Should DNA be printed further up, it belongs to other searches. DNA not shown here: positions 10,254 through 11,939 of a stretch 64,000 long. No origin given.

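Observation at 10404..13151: Candidate undescribed defence cassette: TIR-like protein plus HEPN-motif protein plus small HTH protein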

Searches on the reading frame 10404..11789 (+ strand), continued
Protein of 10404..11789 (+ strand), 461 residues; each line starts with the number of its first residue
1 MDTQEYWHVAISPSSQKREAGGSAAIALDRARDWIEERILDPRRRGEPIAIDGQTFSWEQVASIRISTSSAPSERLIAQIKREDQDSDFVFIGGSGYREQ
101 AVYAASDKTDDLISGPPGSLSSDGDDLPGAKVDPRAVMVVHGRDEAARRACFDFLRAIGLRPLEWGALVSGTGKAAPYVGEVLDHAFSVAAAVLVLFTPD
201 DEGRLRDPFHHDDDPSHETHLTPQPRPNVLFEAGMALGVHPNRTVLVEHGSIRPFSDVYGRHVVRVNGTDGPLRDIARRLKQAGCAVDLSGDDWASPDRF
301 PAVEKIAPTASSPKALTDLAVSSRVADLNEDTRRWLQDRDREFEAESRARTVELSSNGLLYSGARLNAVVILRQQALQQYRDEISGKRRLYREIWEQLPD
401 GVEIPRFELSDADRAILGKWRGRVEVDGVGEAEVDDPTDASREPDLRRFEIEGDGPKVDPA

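Call 54: search_solved_structures(query=A7, max_evalue=1, show_alignments=2)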
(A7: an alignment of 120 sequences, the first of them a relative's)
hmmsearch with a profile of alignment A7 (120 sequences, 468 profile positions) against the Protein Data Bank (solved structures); distinct sequences matched with E-value up to 1: 1.
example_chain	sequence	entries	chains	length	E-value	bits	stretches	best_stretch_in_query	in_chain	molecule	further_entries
2yjz_A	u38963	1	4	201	0.14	14.7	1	100-175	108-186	METALLOREDUCTASE STEAP4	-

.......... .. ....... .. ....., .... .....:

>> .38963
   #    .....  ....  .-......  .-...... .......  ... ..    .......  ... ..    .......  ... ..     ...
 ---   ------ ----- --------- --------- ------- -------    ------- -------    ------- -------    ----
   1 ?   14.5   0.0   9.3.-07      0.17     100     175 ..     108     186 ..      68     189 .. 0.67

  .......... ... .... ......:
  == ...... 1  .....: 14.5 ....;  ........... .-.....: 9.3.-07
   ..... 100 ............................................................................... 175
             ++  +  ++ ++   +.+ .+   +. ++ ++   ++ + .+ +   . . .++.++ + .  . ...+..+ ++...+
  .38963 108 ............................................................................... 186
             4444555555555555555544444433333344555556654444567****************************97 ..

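Call 66: predict_structure(alignment_id=A7)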
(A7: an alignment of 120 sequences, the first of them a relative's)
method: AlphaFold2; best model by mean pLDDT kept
length: 461 residues; sequences in the alignment: 120
mean_pLDDT: 92.3   pTM: 0.59
mean pLDDT of the five models: 92.3, 91.7, 91.4, 91.3, 91.2
residues with pLDDT >= 90: 394; 70-90: 34; 50-70: 26; < 50: 7
segments of 3 or more residues with pLDDT < 50: 124-126
pLDDT, mean of each block of 10 residues (from residue 1): 87 96 97 97 93 96 97 98 94 92 97 79 53 96 96 98 96 93 94 96 92 91 93 92 95 72 93 97 97 95 72 78 94 97 97 97 97 98 96 94 96 98 97 98 97 82 42
secondary structure, 60 per line:
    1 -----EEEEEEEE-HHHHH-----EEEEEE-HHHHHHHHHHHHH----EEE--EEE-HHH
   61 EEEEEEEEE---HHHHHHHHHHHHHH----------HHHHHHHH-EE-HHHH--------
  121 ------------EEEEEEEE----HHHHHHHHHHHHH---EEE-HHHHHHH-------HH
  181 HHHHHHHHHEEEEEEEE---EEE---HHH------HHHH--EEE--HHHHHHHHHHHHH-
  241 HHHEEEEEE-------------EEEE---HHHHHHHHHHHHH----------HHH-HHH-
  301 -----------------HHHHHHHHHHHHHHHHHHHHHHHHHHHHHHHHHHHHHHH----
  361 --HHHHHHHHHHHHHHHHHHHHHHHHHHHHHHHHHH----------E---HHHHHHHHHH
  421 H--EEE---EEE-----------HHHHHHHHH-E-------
elements in order: E6-13 H15-19 E25-30 H32-44 E49-51 E54-56 E61-69 H73-86 H97-104 H109-112 E133-140 H145-157 E161-163 H165-171 H179-189 E190-197 E201-203 H216-219 E222-224 H227-239 E244-249 E263-266 H270-282 H318-356 H363-396 H411-421 E424-426 E430-432 H444-452

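Call 70: fold_search(model_id=the predicted structure, library=pdb)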
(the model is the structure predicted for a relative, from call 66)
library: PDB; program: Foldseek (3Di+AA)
matches with E <= 10: 572; with E <= 0.001: 0
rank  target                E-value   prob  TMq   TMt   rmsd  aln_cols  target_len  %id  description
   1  9lmq_D                1.5e-03  1.00  0.23  0.33   5.4       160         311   18  Cryo-EM structure of TIR-STING/c-di-GMP complex (released 2025-08-27)
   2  9lmr_B                2.5e-03  1.00  0.22  0.32   7.8       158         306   18  Cryo-EM structure of TIR-STING/c-di-GMP complex fiber (released 2025-08-27)
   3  9lmq_B                2.8e-03  1.00  0.23  0.32   5.9       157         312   18  Cryo-EM structure of TIR-STING/c-di-GMP complex (released 2025-08-27)
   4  9lmr_A                6.3e-03  1.00  0.20  0.29   8.3       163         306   19  Cryo-EM structure of TIR-STING/c-di-GMP complex fiber (released 2025-08-27)
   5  7r2o_A                3.2e-02  0.92  0.16  0.18   7.9       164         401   12  Crystal structure of a flavodiiron protein S262Y mutant in the oxidized state from Escherichia coli (released 2023-02-15)
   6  7r1h_A                3.8e-02  0.92  0.16  0.18   7.8       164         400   12  Crystal structure of a flavodiiron protein D52K mutant in the reduced state from Escherichia coli (released 2023-02-15)
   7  9dqn_B                5.0e-02  0.51  0.16  0.25  20.1       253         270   12  Nan Regulatory Protein (NanR) - DNA complex from Streptococcus pneumoniae (released 2025-08-20)
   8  4d02                  5.8e-02  0.87  0.16  0.18   7.3       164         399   10  The crystallographic structure of Flavorubredoxin from Escherichia coli (released 2014-09-03)
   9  9ot1_A                7.3e-02  0.97  0.21  0.58   9.8       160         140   14  Helical assembly of the IL-17RA/RB/ACT1 complex (released 2025-12-17)
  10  8rpt_A                1.1e-01  0.93  0.18  0.52   4.2       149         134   15  Crystal structure of human DNPH1 mutant- D80A (released 2024-11-20)
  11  4dad                  1.2e-01  0.85  0.18  0.52   6.8       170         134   12  Crystal structure of a Putative pilus assembly-related protein (BPSS2195) from Burkholderia pseudomallei K96243 at 2.50  (released 2012-01-25)
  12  9ot1_E                1.3e-01  0.93  0.21  0.48   7.4       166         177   13  Helical assembly of the IL-17RA/RB/ACT1 complex (released 2025-12-17)
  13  8v4v_A                1.4e-01  0.38  0.16  0.33  20.6       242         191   10  Nan Regulatory Protein Full-length from Streptococcus pneumoniae (released 2024-12-04)
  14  8h5v_D                1.5e-01  0.80  0.17  0.51   6.9       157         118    9  Crystal structure of the FleQ domain of Vibrio cholerae FlrA (released 2022-11-02)
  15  1qkk                  1.6e-01  0.69  0.16  0.43   8.8       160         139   11  Crystal structure of the receiver domain and linker region of DctD from Sinorhizobium meliloti (released 2000-07-30)
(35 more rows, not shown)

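Call 77: search_dna_similar(query=window:10404-11786:+, collection=plasmids, mode=protein, max_rows=12)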
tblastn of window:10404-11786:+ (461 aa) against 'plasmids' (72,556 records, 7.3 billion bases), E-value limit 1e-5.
Records with a match: 11; places in all: 11; records where one place covers at least 80% of the query: 0.
Best place of each record, by identity: <60% 11.
By first word of the organism name: Rhodococcus 4; Kocuria 2; Curtobacterium 1; Microbacterium 1; Arthrobacter 1; Acinetobacter 1; Sinomonas 1.
By predicted mobility (MOB-suite, as given by PLSDB): mobilizable 7; non-mobilizable 3; conjugative 1.
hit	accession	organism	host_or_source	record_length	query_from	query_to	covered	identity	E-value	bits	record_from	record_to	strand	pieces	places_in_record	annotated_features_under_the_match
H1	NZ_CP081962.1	Curtobacterium sp. TC1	Medicago sativa,cell culture,seed ...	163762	137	325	41%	49.7%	1e-38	156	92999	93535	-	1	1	nucleotide-binding protein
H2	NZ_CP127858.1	Kocuria rosea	single cell culture,deep sea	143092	133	294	35%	55.6%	1e-44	174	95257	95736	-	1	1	nucleotide-binding protein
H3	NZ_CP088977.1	Rhodococcus pyridinivorans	pure culture,soil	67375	133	296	36%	54.3%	1e-42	168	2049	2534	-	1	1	nucleotide-binding protein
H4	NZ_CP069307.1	Rhodococcus aetherivorans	monoisolate,Minnesota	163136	133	296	36%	53.7%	2e-42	168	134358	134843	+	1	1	nucleotide-binding protein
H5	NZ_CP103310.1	Rhodococcus pyridinivorans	Sediment samples were collected from a ...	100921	133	296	36%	53.7%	3e-41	164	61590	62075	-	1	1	nucleotide-binding protein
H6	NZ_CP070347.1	Microbacterium hominis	cell culture,Plastic debris in ...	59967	133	300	36%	51.2%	9e-39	157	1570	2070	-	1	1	nucleotide-binding protein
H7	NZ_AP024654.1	Arthrobacter sp. NicSoilB4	-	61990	133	294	35%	51.5%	3e-40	161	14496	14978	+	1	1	nucleotide-binding protein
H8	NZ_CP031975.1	Acinetobacter haemolyticus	Homo sapiens,Peritoneal dialysis liquid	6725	6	290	62%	28.0%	1e-11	75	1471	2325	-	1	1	nucleotide-binding protein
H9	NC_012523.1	Rhodococcus opacus B4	-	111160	135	315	39%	42.0%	2e-31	135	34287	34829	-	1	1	nucleotide-binding protein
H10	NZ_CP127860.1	Kocuria rosea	single cell culture,deep sea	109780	137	289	33%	38.6%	5e-16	89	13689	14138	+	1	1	TIR domain-containing protein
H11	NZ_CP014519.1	Sinomonas atrocyanea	cell culture,contaminant from air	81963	135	301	36%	34.7%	2e-16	89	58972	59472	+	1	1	nucleotide-binding protein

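Call 82: search_dna_similar(query=window:10404-11786:+, collection=phages, mode=protein, max_rows=10, max_evalue=0.001)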
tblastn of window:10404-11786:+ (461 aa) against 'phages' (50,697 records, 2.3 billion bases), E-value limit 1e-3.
Records with a match: 1; places in all: 1; records where one place covers at least 80% of the query: 0.
Best place of each record, by identity: <60% 1.
By first word of the organism name: Salmonella 1.
By host as written in the record: Salmonella enterica subsp. enterica serovar Kentucky 1.
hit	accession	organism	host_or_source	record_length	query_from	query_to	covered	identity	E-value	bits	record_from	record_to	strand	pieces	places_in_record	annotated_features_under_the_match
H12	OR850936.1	Salmonella phage S.Kent 1-2-1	Salmonella enterica subsp. enterica ...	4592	7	290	62%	25.3%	1e-16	89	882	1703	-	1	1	record has no annotation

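Call 86: search_protein_families(library=padloc, alignment_id=A9, max_evalue=0.00001)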
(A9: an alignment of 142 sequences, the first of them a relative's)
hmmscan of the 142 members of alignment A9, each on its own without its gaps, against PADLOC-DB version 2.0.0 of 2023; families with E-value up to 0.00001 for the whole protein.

A. member 1, L028:410-931:- (174 aa): 0 families

B. families by the number of members that match (of 142 scanned): 325 families (the first 25 are shown)
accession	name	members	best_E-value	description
PDLC03040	REase_I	3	0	Type I restriction enzyme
PDLC03041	REase_I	3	1.9e-94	Type I restriction enzyme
PDLC03044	REase_I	3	6.9e-74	Type I restriction enzyme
PDLC03048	REase_I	3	5.9e-60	Type I restriction enzyme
PDLC03046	REase_I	3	1e-27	Type I restriction enzyme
PDLC03045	REase_I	3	4.6e-22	Type I restriction enzyme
PDLC04807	PDC-S02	2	3.2e-125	-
PDLC04822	PDC-S02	2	1.5e-114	-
PDLC04817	PDC-S02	2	4.9e-103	-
PDLC04831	PDC-S02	2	1.1e-87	-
PDLC04795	PDC-S02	2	8.6e-87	-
PDLC04911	PDC-S11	2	1.5e-82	-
PDLC04912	PDC-S11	2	5.1e-80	-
PDLC04810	PDC-S02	2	2.7e-79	-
PDLC04825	PDC-S02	2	1.2e-78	-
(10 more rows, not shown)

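Call 87: search_protein_families(library=pfam, alignment_id=A9, max_evalue=0.00001)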
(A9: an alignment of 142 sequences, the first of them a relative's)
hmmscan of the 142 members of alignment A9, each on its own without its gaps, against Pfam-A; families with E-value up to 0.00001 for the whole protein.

A. member 1, L028:410-931:- (174 aa): 1 family
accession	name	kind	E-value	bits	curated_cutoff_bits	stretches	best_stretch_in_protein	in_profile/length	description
PF02357.24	NusG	-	2.1e-29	102.3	22.2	1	3-106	2-92/93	Transcription termination factor nusG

B. families by the number of members that match (of 142 scanned): 113 families (the first 25 are shown)
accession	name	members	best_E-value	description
PF11867.13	T1RH-like_C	3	2.7e-121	Type I restriction enzyme HindI endonuclease subunit-like, C-terminal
PF18766.7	SWI2_SNF2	3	6e-80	SWI2/SNF2 ATPase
PF04313.20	HSDR_N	3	5.4e-51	Type I restriction enzyme R protein N terminus (HSDR_N)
PF22679.2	T1R_D3-like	3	3.7e-21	Type I restriction enzyme subunit R domain 3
PF04851.21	ResIII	3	3.3e-19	Type III restriction enzyme, res subunit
PF04326.19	SLFN_AlbA_2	3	2.7e-18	Schlafen, AlbA_2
PF13560.12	HTH_31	3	3.9e-17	Helix-turn-helix domain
PF01381.28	HTH_3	3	6.6e-16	Helix-turn-helix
PF01863.23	YgjP-like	2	5.3e-51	YgjP-like, metallopeptidase domain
PF06250.17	YhcG_C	2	4e-48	YhcG PDDEXK nuclease domain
PF01420.25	Methylase_S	2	3.3e-34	Type I restriction modification DNA specificity domain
PF14088.11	DUF4268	2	2.9e-28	Domain of unknown function (DUF4268)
PF00589.27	Phage_integrase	2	1.6e-27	Phage integrase family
PF04542.20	Sigma70_r2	2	1.5e-24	Sigma-70 region 2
PF04545.22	Sigma70_r4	2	4.4e-20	Sigma-70, region 4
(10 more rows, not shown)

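Call 95: get_annotated_region(hit=H8, flank=3000)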
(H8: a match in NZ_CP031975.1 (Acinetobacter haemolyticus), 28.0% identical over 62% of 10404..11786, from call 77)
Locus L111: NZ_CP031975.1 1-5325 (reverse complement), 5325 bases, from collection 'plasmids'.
description: Acinetobacter haemolyticus strain AN59 plasmid pAhaemAN59a, complete sequence
organism: Acinetobacter haemolyticus (NCBI taxid 29430)
taxonomy: Bacteria; Pseudomonadota; Gammaproteobacteria; Moraxellales; Moraxellaceae; Acinetobacter; Acinetobacter haemolyticus
host: -; source: Homo sapiens,Peritoneal dialysis liquid; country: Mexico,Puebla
typing (MOB-suite, as given by PLSDB): non-mobilizable; replicon rep_cluster_1154
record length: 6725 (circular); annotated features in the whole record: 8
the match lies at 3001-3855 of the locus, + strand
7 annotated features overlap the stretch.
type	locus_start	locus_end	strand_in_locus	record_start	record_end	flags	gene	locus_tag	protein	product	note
CDS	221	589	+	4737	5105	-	-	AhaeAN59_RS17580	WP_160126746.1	LysR family transcriptional regulator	-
CDS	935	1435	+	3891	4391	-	-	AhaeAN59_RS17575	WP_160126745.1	hypothetical protein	-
CDS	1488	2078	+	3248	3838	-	-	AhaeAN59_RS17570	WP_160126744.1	type II toxin-antitoxin system MqsA family antitoxin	-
CDS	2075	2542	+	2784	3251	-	-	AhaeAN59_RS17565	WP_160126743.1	preprotein translocase subunit SecB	-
CDS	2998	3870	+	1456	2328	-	-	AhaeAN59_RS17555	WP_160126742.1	nucleotide-binding protein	-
CDS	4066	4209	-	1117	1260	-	-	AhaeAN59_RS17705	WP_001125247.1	hypothetical protein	-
CDS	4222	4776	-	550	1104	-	-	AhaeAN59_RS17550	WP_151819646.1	plasmid replication DNA-binding protein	-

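Call 101: search_protein_families(library=pfam, proteins=[L001:3087-4307:+, L001:4302-4850:-], max_evalue=0.01)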
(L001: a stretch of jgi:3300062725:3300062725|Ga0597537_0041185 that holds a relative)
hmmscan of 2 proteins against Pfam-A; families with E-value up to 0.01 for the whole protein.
L001:3087-4307:+ (407 aa): 0 families

L001:4302-4850:- (183 aa): 0 families

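Call 102: find_encoding_contigs(protein=P0007, flank=5000, max_places=2)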
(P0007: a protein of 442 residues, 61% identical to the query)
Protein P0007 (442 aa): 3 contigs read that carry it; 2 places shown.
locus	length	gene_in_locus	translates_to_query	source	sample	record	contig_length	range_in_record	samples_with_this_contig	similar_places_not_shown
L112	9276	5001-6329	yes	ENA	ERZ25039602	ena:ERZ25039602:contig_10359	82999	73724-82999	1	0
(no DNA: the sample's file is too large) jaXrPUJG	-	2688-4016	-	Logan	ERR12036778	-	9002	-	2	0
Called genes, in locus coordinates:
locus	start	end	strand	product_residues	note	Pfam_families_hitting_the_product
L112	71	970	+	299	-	-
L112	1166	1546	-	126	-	-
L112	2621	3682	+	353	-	-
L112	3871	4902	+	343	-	PF14022:DUF4238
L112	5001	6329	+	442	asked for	PF10137:CAP12-PCTIR_TIR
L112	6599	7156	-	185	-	-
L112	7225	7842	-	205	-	-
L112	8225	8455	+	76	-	-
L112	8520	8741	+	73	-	-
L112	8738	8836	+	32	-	-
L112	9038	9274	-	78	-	?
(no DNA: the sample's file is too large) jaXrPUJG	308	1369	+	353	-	-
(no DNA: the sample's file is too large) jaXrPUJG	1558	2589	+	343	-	PF14022:DUF4238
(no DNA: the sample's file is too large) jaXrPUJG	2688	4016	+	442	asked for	PF10137:CAP12-PCTIR_TIR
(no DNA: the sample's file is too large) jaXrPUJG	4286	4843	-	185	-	-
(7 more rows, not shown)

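Call 103: find_encoding_contigs(protein=P0006, flank=5000, max_places=2)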
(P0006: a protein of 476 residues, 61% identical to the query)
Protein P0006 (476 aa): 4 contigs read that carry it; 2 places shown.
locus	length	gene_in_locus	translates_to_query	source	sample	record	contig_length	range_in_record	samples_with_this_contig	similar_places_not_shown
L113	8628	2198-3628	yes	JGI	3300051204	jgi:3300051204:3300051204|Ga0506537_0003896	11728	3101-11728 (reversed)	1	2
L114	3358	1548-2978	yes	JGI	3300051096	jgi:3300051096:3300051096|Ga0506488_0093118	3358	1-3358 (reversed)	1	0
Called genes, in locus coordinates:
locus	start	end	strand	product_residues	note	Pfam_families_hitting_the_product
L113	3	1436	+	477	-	?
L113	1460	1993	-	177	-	-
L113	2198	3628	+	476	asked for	PF10137:CAP12-PCTIR_TIR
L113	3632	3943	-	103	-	-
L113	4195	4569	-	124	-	PF04586:Peptidase_S78 (weak)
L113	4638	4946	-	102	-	-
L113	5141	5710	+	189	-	-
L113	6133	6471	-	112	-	-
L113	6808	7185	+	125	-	-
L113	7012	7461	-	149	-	-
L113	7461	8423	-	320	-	-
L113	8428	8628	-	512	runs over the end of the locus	PF00931:NB-ARC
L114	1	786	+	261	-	?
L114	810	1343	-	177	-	-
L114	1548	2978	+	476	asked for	PF10137:CAP12-PCTIR_TIR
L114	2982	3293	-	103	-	-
